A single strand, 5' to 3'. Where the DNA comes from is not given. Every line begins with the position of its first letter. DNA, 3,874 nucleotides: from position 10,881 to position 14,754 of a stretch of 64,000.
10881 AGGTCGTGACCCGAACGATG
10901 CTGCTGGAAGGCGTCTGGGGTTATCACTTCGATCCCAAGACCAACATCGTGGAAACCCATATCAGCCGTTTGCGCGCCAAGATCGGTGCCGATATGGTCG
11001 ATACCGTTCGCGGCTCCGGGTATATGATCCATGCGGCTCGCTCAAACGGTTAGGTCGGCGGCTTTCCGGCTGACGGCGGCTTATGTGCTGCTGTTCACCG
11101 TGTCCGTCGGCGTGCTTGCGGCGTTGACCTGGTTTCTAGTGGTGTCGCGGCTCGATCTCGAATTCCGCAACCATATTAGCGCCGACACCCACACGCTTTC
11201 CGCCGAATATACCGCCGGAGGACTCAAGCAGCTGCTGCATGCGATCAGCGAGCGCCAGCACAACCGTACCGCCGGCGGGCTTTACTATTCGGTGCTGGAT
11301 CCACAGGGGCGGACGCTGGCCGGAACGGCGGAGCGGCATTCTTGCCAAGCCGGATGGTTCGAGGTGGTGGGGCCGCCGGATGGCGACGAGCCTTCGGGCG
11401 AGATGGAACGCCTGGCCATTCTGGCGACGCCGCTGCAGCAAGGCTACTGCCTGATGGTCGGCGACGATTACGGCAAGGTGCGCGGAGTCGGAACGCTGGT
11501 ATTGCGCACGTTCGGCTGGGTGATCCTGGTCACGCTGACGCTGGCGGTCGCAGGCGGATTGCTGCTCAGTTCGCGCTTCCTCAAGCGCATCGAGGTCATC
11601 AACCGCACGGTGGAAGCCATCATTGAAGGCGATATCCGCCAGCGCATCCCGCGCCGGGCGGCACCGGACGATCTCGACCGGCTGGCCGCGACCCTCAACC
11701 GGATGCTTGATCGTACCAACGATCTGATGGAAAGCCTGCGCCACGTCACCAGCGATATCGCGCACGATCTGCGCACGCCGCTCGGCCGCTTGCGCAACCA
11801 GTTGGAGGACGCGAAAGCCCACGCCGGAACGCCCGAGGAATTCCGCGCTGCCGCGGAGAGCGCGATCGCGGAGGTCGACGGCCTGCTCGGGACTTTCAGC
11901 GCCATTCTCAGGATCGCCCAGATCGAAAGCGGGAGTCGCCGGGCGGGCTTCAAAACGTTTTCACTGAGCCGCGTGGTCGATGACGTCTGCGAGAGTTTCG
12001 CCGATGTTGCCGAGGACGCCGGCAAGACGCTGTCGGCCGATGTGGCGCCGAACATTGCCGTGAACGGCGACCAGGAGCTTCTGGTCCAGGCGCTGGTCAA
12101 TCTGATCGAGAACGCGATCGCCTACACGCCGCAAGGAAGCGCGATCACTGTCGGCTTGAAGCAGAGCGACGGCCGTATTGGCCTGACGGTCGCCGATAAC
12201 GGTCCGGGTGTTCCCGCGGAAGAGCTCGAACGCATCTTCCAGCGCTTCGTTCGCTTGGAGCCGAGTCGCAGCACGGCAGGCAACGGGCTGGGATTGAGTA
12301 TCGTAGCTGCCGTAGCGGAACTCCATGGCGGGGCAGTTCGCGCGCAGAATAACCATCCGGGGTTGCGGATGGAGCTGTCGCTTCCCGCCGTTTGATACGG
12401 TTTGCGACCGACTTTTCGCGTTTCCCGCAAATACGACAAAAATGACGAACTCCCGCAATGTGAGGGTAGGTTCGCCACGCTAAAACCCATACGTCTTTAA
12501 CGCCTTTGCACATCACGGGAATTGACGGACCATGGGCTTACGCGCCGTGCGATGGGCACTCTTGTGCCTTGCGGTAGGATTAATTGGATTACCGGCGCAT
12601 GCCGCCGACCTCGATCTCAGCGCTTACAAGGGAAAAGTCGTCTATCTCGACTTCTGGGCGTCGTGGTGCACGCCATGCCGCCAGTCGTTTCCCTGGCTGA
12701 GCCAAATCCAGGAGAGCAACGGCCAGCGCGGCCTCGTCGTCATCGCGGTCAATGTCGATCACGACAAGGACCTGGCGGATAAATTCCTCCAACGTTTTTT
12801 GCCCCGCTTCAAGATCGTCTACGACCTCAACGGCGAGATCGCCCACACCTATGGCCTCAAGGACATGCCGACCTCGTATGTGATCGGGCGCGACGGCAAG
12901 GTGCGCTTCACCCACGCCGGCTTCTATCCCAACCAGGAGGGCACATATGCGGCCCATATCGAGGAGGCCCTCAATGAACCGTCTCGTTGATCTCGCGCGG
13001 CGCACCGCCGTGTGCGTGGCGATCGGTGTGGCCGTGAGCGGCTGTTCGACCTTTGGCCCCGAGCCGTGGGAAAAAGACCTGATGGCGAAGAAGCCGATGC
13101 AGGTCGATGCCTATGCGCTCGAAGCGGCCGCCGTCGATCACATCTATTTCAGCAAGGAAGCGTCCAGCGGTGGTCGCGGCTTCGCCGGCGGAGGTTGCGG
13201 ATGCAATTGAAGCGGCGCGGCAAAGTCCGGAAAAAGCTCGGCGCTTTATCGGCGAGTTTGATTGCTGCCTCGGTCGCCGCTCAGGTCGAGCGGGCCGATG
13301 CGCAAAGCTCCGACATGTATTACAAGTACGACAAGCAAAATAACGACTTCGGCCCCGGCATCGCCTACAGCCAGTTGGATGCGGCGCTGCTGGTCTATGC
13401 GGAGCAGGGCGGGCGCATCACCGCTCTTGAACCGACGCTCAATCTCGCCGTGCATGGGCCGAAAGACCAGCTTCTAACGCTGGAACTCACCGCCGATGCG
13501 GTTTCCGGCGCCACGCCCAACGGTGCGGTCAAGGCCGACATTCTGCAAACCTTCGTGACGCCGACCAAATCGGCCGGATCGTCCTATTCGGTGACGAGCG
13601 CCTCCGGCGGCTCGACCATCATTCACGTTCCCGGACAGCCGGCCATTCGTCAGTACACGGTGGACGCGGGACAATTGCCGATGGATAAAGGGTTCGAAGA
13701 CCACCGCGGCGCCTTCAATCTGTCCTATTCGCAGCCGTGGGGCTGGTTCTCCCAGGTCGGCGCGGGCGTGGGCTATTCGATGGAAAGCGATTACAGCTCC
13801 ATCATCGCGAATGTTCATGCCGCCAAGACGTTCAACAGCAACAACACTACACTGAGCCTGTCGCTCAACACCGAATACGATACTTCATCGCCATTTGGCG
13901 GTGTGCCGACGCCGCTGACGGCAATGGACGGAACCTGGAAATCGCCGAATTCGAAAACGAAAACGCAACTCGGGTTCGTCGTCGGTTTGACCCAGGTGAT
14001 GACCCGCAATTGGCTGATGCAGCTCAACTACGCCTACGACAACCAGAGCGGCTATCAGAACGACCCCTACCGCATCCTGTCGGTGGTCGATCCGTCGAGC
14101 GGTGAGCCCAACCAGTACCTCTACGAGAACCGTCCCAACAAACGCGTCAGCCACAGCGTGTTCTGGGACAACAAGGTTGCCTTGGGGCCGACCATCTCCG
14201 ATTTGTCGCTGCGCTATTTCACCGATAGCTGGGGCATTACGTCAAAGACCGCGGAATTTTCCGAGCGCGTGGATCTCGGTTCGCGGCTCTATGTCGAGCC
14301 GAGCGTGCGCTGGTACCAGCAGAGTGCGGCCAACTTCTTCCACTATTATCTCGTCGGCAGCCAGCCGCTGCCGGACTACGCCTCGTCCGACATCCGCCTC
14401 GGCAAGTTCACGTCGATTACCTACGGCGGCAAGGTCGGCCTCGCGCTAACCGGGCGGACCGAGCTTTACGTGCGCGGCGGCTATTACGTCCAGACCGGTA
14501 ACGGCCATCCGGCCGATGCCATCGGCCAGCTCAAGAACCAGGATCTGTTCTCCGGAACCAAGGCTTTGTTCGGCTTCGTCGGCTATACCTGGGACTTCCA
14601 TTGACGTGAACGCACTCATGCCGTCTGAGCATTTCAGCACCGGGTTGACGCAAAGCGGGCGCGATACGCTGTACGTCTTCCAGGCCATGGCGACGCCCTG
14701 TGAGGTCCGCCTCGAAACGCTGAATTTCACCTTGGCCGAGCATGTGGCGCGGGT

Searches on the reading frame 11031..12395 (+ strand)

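Call 77: search_protein_families(library=pfam, proteins=[window:11031-12395:+], max_evalue=0.00001)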
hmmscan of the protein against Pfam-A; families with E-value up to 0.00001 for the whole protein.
window:11031-12395:+ (454 aa): 3 families
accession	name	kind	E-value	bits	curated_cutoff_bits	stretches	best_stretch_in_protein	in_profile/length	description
PF02518.31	HATPase_c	-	1.5e-25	90.2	26.4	1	346-452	1-108/111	Histidine kinase-, DNA gyrase B-, and HSP90-like ATPase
PF00512.31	HisKA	-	1.5e-08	35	26.9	1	236-301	2-66/66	His Kinase A (phospho-acceptor) domain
PF00672.30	HAMP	-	6.5e-07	30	25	1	178-230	1-52/53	HAMP domain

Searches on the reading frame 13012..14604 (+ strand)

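Call 77: search_protein_families(library=pfam, proteins=[window:13012-14604:+], max_evalue=0.00001)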
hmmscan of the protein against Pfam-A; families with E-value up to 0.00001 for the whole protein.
window:13012-14604:+ (530 aa): 1 family
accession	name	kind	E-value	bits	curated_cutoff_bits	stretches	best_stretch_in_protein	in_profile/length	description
PF12094.14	DUF3570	-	1.7e-99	333.9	25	1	117-526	29-426/427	Protein of unknown function (DUF3570)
